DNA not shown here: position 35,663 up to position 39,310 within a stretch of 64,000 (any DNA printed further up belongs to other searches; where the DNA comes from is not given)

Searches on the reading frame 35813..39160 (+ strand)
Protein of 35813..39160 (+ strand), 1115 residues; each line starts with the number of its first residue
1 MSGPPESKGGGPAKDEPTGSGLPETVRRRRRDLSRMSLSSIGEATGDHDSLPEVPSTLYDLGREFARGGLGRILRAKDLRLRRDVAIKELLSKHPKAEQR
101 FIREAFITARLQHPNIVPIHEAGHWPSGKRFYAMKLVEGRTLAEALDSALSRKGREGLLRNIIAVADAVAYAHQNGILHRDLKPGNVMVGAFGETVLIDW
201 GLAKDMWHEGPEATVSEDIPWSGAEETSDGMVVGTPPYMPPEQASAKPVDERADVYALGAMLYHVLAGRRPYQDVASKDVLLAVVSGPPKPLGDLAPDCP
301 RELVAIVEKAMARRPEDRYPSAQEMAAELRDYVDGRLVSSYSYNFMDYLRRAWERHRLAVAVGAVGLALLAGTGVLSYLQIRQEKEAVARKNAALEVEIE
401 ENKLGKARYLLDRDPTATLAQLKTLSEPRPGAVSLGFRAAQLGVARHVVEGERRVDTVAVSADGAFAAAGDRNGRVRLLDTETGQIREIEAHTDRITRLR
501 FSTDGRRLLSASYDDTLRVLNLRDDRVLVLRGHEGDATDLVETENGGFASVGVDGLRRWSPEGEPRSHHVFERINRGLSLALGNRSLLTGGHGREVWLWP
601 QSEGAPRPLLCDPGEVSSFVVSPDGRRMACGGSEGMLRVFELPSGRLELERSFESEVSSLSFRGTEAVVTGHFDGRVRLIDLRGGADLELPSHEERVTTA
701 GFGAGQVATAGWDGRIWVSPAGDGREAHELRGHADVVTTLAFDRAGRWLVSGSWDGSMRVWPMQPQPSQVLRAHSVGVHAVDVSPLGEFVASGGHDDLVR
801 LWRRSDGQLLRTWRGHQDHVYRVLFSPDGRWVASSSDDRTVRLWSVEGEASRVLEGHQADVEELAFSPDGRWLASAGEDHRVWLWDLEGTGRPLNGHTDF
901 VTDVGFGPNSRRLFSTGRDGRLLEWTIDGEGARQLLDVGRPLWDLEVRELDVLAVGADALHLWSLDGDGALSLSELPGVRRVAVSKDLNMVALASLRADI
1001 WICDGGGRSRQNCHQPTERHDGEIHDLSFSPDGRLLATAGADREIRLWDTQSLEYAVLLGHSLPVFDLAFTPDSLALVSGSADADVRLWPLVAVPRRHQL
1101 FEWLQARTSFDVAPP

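Call 15: search_protein_families(library=pfam, proteins=[window:35813-39160:+], max_evalue=0.001)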
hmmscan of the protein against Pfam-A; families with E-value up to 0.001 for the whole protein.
window:35813-39160:+ (1115 aa): 45 families (the best 25 are shown)
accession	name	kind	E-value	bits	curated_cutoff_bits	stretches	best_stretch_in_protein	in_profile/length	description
PF25173.1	Beta-prop_WDR3_1st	-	2.2e-91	305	154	6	799-957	11-174/184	WDR3 first beta-propeller domain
PF00400.38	WD40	-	2.8e-87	283.9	27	7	807-845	1-39/39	WD domain, G-beta repeat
PF25174.1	Beta-prop_THOC3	-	2.8e-72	243.4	305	4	615-848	4-244/272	THOC3 beta-propeller domain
PF24814.1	WD40_Prp19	-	1.2e-61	208.7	320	3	706-887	21-206/281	Prp19 WD40 domain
PF24817.1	WD40_WDHD1_1st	-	3.6e-57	194.2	109.9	6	819-889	88-159/291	WDHD1 first WD40 domain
PF25168.1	Beta-prop_WDR36-Utp21_2nd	-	2.1e-53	182.2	84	5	621-802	120-309/335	WDR36/Utp21 second beta-propeller domain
PF24807.1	WD40_CDC20-Fz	-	4.7e-49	167.7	200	6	711-847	70-210/292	CDC20/Fizzy WD40 domain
PF25172.1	Beta-prop_WDR3_2nd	-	9.1e-48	163.4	140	6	715-809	200-293/293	WDR3 second beta-propeller domain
PF23414.1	Beta-prop_EML_2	-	5.7e-46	157.5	90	3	739-888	3-154/266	Echinoderm microtubule-associated protein second beta-propeller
PF25175.1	Beta-prop_WDR5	-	3.6e-44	151.6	250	3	812-927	5-123/296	WDR5 beta-propeller domain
PF24782.2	WD40_MABP1-WDR62_2nd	-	1.4e-40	139.8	290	3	778-887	228-341/341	MABP1/WDR62 second WD40 domain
PF25391.1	WD40_Gbeta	-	3.6e-37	128.6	150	3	727-919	48-246/340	G protein beta WD-40 repeat protein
PF25047.1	Beta-prop_TEP1_2nd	-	4.8e-35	121.4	89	4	792-980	14-208/255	TEP-1 second beta-propeller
PF00069.31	Pkinase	-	3.8e-34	118.7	31.7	1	62-324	4-256/263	Protein kinase domain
PF24796.1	WDR55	-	1.3e-33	116.8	200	3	809-928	45-167/296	WDR55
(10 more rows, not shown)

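Call 87: search_protein_families(library=padloc, proteins=[window:35813-39160:+], max_evalue=0.001)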
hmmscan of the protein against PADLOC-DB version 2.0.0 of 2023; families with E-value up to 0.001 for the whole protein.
window:35813-39160:+ (1115 aa): 35 families (the best 25 are shown)
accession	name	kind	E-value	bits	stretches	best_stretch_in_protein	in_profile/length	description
PDLC04042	PD-T4-6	-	2.8e-72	241.8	1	57-335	9-275/292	-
PDLC04061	PD-T4-6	-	5.6e-69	232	1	56-335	15-286/510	-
PDLC04053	PD-T4-6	-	1.7e-65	219.5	1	59-335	11-274/311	-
PDLC04054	PD-T4-6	-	6.2e-61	204.7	1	59-330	12-271/347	-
PDLC04039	PD-T4-6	-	3.6e-58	195.7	1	59-337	16-280/458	-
PDLC04041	PD-T4-6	-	1.9e-57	193.5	1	59-340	30-294/443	-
PDLC04043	PD-T4-6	-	1.1e-56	190.8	1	54-362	12-311/452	-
PDLC04052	PD-T4-6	-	3.3e-54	182.9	1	56-338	8-282/496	-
PDLC04138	mad6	-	1.4e-52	177.5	1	53-333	47-314/659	mads_6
PDLC04060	PD-T4-6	-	4.4e-52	175.6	1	59-331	10-268/486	-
PDLC04064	PD-T4-6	-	6.8e-52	174.6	1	63-359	26-304/369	-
PDLC04047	PD-T4-6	-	8.8e-50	167.6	1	59-336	12-276/327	-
PDLC04057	PD-T4-6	-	1.6e-47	160.6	1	58-332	9-270/443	-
PDLC04040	PD-T4-6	-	1.7e-47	160.4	1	67-340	4-273/547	-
PDLC02919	HEAT-ARM_XIII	-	1.9e-46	156.2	5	802-970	112-283/1972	-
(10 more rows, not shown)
